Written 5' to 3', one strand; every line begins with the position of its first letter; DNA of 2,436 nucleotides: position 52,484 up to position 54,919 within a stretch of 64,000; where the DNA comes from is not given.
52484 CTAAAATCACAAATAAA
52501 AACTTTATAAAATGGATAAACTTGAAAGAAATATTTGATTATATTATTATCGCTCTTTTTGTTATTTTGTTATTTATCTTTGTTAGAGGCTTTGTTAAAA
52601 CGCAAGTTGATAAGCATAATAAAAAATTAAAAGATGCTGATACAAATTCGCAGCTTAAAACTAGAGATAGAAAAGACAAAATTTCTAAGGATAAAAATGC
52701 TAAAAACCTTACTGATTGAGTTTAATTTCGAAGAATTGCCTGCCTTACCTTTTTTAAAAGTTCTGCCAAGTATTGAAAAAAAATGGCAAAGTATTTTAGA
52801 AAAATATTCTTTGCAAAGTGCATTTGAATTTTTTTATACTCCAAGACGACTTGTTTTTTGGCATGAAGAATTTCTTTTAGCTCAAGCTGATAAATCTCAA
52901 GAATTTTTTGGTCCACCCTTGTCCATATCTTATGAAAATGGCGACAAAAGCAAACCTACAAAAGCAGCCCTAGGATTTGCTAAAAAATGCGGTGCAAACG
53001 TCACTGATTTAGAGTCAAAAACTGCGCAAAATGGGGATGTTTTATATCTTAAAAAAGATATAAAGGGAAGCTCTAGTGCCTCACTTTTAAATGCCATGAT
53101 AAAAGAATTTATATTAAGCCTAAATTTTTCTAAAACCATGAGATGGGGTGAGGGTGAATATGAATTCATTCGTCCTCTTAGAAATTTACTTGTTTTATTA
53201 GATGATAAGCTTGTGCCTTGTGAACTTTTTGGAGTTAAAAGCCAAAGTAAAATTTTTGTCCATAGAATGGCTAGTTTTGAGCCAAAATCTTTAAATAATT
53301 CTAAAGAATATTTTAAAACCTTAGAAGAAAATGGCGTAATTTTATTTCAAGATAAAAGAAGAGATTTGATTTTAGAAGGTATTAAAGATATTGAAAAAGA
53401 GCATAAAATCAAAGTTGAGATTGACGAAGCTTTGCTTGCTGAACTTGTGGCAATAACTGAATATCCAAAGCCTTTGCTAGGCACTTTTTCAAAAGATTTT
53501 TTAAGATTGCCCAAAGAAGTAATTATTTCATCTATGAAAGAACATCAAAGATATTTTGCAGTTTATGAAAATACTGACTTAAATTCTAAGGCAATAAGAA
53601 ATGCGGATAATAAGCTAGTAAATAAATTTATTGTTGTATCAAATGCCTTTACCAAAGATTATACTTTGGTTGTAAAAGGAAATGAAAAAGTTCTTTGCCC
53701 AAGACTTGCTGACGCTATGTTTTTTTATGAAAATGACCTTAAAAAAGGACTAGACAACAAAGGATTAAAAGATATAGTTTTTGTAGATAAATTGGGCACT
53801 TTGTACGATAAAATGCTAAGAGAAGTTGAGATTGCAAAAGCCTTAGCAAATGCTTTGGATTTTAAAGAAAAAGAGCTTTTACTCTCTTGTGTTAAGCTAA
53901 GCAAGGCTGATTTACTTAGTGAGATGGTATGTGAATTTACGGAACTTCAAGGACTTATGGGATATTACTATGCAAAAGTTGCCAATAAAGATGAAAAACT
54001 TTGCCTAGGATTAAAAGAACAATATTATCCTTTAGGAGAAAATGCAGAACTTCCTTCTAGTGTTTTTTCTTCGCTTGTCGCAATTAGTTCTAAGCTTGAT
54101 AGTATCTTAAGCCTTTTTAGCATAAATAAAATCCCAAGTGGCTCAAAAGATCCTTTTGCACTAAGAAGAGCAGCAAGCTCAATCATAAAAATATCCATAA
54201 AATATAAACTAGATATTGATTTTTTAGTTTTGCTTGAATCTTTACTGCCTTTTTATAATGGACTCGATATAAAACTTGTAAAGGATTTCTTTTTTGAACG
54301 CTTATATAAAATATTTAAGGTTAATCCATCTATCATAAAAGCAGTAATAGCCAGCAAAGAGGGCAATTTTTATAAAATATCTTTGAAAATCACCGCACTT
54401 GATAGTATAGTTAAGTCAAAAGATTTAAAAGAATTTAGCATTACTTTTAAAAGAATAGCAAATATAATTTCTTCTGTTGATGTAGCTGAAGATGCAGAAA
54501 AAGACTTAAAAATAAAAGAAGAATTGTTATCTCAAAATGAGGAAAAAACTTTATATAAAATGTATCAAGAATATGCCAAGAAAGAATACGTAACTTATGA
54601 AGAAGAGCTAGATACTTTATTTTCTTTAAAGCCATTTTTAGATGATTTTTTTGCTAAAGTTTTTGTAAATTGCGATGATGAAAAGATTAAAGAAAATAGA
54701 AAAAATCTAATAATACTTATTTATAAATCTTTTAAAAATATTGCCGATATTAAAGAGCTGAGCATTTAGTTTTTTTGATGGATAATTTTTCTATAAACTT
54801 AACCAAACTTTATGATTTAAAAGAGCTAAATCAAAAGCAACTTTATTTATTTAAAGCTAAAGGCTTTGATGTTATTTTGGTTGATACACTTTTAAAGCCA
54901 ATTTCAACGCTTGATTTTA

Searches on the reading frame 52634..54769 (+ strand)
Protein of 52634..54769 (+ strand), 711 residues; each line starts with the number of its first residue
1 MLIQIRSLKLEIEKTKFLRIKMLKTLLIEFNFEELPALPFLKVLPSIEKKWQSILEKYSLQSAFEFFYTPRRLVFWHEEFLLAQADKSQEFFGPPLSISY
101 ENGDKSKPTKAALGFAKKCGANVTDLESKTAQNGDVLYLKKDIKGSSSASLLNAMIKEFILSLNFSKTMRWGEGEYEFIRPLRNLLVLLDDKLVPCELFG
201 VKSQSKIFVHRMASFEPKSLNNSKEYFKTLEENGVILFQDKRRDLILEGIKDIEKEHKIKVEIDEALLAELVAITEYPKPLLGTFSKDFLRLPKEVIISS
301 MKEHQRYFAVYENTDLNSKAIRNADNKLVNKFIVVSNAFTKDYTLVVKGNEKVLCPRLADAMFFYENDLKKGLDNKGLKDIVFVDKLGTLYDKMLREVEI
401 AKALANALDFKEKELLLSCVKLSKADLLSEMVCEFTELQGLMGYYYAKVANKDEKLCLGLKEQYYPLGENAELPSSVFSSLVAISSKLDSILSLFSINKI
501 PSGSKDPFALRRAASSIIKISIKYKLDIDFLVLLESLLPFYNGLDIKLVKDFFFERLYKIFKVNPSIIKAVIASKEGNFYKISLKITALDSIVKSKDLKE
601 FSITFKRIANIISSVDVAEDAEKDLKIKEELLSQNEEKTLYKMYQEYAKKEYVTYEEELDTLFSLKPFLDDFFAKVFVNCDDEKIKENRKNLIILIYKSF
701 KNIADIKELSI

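Call 15: search_protein_families(library=pfam, proteins=[window:52634-54769:+])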
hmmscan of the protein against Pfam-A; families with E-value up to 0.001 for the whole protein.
window:52634-54769:+ (711 aa): 1 family
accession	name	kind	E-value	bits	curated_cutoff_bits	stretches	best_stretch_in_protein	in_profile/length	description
PF02092.22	tRNA_synt_2f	-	2.8e-169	564.9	29.2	1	26-572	1-535/536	Glycyl-tRNA synthetase beta subunit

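Call 75: find_homologous_proteins(query=window:52634-54769:+, max_evalue=1e-100)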
Query window:52634-54769:+ (711 aa): 3403 proteins with E <= 1e-100 among 8000 candidates; the best 120 are listed.
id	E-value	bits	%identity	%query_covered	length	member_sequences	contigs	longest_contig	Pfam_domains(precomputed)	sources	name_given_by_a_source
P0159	0.0e+0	1484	100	97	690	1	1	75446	PF02092.23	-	-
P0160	0.0e+0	1314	90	97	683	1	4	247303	PF02092.23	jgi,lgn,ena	-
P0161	2.8e-240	818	57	97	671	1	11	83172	PF02092.23,PF05746.22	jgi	jgi:glycyl-tRNA synthetase beta chain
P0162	4.5e-240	817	57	97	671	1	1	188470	PF02092.23,PF05746.22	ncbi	-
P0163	1.4e-239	815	57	97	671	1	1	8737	PF02092.23,PF05746.22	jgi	jgi:glycyl-tRNA synthetase beta chain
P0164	3.0e-239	814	57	97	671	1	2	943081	PF02092.23,PF05746.22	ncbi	-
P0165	3.5e-239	814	57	97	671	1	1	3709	PF02092.23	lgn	-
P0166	3.4e-237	808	57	97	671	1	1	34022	PF02092.23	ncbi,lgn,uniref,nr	ncbi:glycine--tRNA ligase subunit beta [Arcobacter vandammei]|uniref:glycine--tRNA ligase subunit be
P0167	4.3e-237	807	57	97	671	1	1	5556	PF02092.23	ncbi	-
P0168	7.8e-237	806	57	97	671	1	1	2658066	PF02092.23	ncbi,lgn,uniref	ncbi:MAG: glycine--tRNA ligase subunit beta [Arcobacter sp.]|uniref:glycine--tRNA ligase subunit bet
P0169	1.2e-236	806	57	97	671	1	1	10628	PF02092.23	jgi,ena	-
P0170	3.4e-236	804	57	97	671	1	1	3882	PF02092.23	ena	-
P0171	3.6e-236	804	56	97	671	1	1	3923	PF02092.23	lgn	-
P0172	5.4e-236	804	56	97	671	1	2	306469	PF02092.23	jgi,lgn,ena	-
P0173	5.4e-236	804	57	97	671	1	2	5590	PF02092.23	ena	-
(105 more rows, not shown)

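Call 76: find_encoding_contigs(protein=P0160, flank=10000, max_places=6)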
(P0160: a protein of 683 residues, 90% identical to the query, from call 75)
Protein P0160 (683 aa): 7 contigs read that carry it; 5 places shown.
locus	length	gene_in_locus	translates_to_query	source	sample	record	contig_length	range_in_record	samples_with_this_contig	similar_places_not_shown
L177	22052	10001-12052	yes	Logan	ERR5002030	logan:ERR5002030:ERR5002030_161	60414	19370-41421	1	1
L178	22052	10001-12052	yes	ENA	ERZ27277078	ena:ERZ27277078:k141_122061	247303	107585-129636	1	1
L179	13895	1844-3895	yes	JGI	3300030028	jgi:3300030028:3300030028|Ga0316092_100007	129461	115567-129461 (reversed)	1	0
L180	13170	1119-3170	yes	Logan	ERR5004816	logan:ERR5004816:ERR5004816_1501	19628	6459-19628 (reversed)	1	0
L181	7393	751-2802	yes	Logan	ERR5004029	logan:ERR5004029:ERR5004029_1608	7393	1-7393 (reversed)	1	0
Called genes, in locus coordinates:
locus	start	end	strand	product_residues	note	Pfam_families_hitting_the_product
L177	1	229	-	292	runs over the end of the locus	PF00126:HTH_1, PF03466:LysR_substrate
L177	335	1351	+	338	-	PF03601:Cons_hypoth698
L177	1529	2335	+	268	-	PF01925:TauE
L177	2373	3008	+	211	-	PF00881:Nitroreductase, PF14512:TM1586_NiRdase (faint)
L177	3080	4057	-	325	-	PF02568:ThiI, PF03054:tRNA_Me_trans, PF06508:QueC (weak), PF18297:NFACT-R_2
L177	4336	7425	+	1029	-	PF18470:Cas9_a (faint), PF13395:HNH_4, PF18541:RuvC_III, PF22702:Cas9_RuvC (weak)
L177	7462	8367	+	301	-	PF01867:Cas_Cas1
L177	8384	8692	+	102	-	PF09827:CRISPR_Cas2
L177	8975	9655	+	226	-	PF13386:DsbD_2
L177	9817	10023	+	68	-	-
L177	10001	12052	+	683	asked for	PF02092:tRNA_synt_2f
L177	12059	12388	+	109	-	-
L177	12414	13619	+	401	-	PF01266:DAO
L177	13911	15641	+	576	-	PF00501:AMP-binding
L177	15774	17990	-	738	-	PF03971:IDH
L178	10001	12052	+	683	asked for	PF02092:tRNA_synt_2f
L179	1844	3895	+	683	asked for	PF02092:tRNA_synt_2f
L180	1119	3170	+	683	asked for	PF02092:tRNA_synt_2f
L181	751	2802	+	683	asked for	PF02092:tRNA_synt_2f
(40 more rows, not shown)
